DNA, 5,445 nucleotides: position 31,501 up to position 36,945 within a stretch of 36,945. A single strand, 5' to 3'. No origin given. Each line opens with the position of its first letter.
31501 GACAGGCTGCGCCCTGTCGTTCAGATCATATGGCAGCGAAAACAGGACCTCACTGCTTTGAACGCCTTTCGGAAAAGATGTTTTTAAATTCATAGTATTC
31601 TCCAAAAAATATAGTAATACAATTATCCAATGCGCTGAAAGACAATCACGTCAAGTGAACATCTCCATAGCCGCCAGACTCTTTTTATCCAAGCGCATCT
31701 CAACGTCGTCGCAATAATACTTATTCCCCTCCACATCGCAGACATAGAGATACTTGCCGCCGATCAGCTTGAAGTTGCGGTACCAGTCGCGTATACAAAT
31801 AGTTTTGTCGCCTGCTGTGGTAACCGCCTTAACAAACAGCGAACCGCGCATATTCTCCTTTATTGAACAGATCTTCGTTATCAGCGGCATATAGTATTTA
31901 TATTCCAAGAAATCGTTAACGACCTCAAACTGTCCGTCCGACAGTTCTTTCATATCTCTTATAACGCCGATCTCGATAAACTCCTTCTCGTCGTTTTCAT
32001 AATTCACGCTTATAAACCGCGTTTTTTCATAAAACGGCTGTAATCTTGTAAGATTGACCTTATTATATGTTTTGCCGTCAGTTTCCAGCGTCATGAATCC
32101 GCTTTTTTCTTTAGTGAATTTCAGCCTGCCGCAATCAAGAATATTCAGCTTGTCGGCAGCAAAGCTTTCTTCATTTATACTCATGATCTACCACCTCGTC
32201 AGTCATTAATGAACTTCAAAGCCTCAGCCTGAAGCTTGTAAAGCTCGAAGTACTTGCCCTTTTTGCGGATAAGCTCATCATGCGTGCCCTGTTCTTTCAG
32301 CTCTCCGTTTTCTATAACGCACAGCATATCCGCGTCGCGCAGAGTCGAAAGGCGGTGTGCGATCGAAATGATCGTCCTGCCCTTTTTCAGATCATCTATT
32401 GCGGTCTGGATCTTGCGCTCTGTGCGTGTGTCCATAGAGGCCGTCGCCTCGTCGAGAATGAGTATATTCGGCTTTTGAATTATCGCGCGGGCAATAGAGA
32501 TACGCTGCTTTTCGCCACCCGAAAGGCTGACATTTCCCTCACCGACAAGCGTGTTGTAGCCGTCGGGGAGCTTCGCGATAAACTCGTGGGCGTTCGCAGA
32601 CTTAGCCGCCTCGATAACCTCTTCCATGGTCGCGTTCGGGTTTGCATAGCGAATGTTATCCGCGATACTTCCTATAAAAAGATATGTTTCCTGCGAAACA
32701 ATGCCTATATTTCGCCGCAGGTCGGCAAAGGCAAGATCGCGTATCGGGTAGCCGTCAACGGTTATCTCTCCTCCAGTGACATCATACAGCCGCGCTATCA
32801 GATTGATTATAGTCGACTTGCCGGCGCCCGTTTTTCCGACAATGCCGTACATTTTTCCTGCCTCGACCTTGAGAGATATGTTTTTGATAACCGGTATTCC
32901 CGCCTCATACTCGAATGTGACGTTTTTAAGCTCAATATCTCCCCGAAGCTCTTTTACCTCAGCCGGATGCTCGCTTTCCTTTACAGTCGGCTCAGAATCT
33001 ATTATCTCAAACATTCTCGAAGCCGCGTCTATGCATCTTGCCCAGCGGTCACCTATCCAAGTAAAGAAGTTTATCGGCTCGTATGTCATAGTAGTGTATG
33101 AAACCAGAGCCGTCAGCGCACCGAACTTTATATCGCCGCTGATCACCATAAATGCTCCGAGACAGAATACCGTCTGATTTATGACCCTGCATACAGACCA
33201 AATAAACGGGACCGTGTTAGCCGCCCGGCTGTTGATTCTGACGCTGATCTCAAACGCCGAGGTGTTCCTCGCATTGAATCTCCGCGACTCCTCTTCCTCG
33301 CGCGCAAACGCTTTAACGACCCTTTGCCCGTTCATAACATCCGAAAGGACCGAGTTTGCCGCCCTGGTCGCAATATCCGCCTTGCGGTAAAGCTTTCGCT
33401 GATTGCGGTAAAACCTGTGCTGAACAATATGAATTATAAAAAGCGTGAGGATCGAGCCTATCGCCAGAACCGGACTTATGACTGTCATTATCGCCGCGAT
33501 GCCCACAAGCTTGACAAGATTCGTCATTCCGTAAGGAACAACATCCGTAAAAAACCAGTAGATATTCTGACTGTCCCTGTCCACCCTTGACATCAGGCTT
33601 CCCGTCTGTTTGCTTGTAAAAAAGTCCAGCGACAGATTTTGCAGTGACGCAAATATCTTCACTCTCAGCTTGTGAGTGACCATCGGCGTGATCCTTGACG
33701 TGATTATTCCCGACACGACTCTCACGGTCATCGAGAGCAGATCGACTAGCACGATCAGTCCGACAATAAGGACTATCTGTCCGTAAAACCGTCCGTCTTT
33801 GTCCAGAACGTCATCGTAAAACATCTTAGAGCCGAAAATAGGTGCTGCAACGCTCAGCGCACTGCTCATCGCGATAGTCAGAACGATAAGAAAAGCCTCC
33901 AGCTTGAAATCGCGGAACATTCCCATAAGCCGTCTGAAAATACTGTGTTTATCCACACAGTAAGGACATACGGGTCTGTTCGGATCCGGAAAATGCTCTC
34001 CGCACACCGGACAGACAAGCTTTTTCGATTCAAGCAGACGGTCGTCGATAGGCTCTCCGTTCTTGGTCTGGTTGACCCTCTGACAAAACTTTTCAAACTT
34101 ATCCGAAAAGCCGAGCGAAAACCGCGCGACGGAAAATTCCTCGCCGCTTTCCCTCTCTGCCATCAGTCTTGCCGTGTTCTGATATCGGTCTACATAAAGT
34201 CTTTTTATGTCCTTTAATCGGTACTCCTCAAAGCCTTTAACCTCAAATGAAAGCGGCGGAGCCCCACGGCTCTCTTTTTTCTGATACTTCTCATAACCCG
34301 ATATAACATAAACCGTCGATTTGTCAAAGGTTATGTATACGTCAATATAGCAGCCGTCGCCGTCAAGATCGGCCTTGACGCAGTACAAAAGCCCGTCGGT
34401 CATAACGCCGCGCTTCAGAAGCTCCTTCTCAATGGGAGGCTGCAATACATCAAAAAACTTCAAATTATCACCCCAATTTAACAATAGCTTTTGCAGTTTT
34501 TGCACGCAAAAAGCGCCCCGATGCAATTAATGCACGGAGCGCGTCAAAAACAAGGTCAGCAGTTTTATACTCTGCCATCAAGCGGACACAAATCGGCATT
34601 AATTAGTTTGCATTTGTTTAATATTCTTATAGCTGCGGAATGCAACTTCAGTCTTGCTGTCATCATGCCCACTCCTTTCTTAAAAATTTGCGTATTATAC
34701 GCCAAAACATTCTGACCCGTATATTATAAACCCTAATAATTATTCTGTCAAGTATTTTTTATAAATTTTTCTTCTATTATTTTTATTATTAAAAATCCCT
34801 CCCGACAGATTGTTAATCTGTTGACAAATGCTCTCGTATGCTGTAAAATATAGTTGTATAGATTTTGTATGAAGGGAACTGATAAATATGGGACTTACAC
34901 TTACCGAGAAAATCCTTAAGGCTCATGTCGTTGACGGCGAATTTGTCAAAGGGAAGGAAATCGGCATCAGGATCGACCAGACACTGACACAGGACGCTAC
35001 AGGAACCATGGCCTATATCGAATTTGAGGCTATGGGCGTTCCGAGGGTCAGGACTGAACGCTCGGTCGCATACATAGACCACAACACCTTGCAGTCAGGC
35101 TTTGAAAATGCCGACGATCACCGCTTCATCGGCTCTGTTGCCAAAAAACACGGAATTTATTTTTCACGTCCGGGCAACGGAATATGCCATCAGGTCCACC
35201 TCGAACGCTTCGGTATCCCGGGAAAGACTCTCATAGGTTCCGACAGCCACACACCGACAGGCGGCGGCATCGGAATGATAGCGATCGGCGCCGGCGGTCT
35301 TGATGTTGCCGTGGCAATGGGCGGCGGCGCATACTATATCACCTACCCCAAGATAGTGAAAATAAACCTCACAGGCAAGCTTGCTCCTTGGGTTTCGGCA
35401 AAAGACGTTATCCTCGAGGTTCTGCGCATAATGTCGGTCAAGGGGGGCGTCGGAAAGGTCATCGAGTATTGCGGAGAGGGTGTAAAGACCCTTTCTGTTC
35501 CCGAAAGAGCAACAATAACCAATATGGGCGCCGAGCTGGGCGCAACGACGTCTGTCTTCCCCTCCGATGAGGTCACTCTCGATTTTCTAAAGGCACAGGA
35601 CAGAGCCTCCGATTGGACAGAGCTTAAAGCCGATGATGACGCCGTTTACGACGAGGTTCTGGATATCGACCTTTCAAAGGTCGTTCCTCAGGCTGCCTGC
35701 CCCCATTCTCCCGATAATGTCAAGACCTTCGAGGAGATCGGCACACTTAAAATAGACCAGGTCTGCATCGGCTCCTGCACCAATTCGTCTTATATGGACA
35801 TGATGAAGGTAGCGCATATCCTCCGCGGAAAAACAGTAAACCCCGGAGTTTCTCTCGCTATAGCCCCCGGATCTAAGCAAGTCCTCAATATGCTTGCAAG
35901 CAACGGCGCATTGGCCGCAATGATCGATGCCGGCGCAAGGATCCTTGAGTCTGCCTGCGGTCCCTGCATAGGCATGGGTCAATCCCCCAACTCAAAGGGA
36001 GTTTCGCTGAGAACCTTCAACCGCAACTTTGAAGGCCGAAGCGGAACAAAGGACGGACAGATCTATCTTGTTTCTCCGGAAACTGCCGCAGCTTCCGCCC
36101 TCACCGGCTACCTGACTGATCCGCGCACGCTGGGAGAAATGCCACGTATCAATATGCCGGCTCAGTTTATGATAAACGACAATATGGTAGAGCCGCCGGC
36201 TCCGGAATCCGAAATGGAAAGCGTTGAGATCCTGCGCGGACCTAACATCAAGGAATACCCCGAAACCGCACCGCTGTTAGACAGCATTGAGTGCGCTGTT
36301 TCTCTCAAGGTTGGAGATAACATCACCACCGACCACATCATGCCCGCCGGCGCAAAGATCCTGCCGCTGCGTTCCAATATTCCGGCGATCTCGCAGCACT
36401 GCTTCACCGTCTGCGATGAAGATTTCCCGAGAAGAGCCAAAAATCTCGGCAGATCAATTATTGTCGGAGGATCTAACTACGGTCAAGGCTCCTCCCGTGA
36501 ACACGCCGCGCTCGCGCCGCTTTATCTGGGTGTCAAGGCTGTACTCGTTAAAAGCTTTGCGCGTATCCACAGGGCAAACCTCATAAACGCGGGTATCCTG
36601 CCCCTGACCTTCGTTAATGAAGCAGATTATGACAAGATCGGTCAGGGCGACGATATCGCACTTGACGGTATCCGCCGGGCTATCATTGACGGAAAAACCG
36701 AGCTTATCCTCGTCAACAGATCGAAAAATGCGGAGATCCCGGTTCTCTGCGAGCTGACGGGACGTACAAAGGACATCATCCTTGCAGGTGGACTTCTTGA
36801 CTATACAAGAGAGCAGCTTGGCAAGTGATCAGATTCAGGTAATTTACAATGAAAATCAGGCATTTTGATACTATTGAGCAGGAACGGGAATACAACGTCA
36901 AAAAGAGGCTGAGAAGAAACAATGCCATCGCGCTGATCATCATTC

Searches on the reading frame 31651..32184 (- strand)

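Call 50: search_protein_families(library=pfam, max_evalue=0.0001, proteins=[window:31651-32184:-])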
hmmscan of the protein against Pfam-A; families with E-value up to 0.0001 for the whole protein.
window:31651-32184:- (177 aa): 1 family
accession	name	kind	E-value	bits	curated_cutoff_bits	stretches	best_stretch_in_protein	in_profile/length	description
PF08909.16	DUF1854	-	6.6e-26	91.1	26.8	1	40-176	1-130/130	Domain of unknown function (DUF1854)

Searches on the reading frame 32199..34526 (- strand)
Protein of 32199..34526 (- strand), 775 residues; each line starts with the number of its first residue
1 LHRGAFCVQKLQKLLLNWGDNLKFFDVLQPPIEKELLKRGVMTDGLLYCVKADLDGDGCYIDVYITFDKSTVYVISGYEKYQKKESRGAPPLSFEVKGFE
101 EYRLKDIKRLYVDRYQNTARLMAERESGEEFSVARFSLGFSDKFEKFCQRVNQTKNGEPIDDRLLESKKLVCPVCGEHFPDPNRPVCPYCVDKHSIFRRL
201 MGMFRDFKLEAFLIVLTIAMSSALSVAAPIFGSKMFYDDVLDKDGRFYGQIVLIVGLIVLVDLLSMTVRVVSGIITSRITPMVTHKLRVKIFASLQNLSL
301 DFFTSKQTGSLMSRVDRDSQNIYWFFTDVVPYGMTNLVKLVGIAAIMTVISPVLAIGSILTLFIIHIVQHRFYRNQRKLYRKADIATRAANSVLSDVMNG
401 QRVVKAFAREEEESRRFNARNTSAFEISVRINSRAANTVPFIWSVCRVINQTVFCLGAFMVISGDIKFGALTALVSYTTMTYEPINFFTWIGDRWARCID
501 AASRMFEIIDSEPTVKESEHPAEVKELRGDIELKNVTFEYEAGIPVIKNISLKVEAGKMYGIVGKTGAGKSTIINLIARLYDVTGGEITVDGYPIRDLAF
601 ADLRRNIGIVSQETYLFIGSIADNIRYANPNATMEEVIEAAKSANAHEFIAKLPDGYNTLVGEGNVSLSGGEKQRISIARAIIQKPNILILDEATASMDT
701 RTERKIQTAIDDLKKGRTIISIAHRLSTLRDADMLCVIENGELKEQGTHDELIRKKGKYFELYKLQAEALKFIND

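Call 50: search_protein_families(library=pfam, max_evalue=0.0001, proteins=[window:32199-34526:-])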
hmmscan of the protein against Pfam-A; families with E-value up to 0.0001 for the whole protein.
window:32199-34526:- (775 aa): 3 families
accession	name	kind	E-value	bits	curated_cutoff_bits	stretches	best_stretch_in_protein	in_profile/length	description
PF00664.28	ABC_membrane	-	7.3e-36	124.7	28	1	212-481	2-270/274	ABC transporter transmembrane region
PF00005.33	ABC_tran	-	1.7e-33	116.6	25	1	548-696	2-137/137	ABC transporter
PF02463.25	SMC_N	-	3.8e-05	23.6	40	0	612-739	135-212/220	RecF/RecN/SMC N terminal domain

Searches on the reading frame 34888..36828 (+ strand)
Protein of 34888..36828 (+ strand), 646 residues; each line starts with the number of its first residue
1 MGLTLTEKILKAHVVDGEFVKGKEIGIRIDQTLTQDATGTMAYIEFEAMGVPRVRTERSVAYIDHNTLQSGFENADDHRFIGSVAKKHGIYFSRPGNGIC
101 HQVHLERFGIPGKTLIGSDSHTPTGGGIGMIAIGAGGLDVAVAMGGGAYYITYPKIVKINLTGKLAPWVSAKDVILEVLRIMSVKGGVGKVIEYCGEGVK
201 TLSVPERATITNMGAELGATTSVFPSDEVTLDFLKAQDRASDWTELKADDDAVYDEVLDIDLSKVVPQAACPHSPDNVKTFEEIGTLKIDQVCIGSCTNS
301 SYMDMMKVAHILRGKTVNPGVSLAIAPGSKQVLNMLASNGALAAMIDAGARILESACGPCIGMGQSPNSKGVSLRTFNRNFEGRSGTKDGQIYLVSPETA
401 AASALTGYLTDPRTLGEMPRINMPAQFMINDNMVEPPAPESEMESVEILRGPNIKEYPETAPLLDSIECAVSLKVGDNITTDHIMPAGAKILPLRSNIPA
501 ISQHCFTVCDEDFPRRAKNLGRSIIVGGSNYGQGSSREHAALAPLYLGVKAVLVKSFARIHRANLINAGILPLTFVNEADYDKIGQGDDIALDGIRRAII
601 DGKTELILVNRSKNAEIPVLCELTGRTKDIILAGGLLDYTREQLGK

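Call 50: search_protein_families(library=pfam, max_evalue=0.0001, proteins=[window:34888-36828:+])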
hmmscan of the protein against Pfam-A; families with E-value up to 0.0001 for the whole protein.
window:34888-36828:+ (646 aa): 2 families
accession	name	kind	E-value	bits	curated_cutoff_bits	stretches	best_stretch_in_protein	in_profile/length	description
PF00330.25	Aconitase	-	3.1e-115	386.2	28.7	2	7-281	1-303/463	Aconitase family (aconitate hydratase)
PF00694.25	Aconitase_C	-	2.4e-23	83.3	22.8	1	521-577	74-130/131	Aconitase C-terminal domain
